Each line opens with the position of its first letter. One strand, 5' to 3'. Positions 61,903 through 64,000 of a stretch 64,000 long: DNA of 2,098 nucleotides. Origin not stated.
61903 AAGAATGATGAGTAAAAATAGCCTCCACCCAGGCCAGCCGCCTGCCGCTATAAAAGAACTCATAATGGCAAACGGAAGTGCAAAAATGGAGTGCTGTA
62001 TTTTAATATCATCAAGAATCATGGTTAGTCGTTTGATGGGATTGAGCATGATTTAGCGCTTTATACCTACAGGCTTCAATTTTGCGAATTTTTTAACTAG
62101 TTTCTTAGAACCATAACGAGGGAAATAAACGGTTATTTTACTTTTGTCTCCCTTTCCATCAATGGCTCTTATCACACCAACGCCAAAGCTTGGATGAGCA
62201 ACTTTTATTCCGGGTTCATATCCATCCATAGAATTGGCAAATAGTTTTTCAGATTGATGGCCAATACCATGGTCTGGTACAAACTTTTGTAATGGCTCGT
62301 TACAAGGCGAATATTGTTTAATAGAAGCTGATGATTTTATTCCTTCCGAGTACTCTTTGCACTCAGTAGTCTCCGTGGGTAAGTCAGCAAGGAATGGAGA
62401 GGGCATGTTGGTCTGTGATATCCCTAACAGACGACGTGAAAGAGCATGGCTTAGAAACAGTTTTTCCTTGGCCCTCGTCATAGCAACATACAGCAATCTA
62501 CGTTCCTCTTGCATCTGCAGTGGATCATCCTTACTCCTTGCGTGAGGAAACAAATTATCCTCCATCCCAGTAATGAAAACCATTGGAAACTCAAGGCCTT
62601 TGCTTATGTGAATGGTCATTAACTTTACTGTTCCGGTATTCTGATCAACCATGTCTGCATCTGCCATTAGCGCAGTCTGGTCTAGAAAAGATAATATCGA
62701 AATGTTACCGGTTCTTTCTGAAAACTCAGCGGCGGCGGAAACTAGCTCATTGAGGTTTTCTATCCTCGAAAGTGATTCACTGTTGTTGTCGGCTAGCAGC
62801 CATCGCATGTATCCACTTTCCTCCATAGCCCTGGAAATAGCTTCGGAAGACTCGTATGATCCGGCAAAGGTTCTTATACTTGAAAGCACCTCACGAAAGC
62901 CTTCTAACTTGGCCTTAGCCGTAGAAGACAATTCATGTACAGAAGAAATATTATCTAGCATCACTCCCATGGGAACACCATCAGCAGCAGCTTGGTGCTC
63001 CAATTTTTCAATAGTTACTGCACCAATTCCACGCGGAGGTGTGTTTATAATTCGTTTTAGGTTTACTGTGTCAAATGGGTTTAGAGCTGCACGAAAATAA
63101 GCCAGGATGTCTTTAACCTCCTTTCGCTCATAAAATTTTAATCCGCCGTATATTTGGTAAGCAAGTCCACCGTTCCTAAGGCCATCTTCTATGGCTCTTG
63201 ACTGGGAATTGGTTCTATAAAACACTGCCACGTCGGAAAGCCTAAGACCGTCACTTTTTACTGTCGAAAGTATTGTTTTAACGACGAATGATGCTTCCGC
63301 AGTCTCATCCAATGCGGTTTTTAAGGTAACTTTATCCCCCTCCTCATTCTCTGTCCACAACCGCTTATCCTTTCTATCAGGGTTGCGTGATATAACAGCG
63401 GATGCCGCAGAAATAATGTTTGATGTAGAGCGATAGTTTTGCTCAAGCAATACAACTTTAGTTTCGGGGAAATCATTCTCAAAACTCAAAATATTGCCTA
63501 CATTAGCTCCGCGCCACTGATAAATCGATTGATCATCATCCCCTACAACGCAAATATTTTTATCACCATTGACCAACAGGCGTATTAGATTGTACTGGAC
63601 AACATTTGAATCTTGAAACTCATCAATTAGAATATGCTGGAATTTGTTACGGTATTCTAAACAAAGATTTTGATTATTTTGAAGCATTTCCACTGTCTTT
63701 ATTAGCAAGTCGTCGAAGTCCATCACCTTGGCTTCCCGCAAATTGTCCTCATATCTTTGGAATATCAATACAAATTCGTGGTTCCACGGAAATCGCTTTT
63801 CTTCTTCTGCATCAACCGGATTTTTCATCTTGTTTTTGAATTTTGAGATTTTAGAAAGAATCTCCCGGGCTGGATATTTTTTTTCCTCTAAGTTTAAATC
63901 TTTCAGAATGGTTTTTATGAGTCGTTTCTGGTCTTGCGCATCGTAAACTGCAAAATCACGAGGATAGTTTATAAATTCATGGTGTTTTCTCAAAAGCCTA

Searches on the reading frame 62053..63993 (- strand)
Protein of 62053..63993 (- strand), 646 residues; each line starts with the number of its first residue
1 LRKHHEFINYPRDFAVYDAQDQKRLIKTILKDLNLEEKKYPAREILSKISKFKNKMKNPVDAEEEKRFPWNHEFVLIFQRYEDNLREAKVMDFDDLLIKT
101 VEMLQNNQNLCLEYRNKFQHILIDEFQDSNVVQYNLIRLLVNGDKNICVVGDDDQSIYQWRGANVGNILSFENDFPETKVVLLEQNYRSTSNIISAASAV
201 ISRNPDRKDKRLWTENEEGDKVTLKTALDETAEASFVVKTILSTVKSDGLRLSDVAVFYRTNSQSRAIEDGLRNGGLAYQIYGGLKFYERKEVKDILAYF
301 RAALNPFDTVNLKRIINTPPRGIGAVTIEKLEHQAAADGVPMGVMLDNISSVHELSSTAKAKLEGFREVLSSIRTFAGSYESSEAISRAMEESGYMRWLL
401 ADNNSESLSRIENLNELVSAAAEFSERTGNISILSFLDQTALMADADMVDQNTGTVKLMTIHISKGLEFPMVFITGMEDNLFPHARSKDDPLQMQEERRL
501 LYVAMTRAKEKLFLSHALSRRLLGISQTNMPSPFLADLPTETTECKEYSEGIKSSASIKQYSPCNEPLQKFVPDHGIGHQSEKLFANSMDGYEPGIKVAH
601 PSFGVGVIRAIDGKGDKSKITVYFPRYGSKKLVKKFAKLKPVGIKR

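Call 62: search_protein_families(library=pfam, proteins=[window:62053-63993:-], max_evalue=0.00001)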
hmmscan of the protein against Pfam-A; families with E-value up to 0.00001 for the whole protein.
window:62053-63993:- (646 aa): 6 families
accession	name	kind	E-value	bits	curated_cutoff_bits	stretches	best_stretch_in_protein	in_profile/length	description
PF13361.12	UvrD_C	-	3.9e-75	253.9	25.6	1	182-517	2-348/350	UvrD-like helicase C-terminal domain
PF00580.27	UvrD-helicase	-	2.2e-49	169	23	1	2-176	91-271/271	UvrD/REP helicase N-terminal domain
PF13538.12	UvrD_C_2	-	1.7e-12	47.4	27.4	1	458-514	4-51/52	UvrD-like helicase C-terminal domain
PF21196.3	PcrA_UvrD_tudor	-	1.5e-07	31.6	23.9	1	595-637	2-44/48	PcrA/UvrD tudor domain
PF13245.12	AAA_19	-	1.6e-07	32.1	25.1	1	115-159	88-132/134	AAA domain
PF13087.12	AAA_12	-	2e-06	28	27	0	403-514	88-190/195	AAA domain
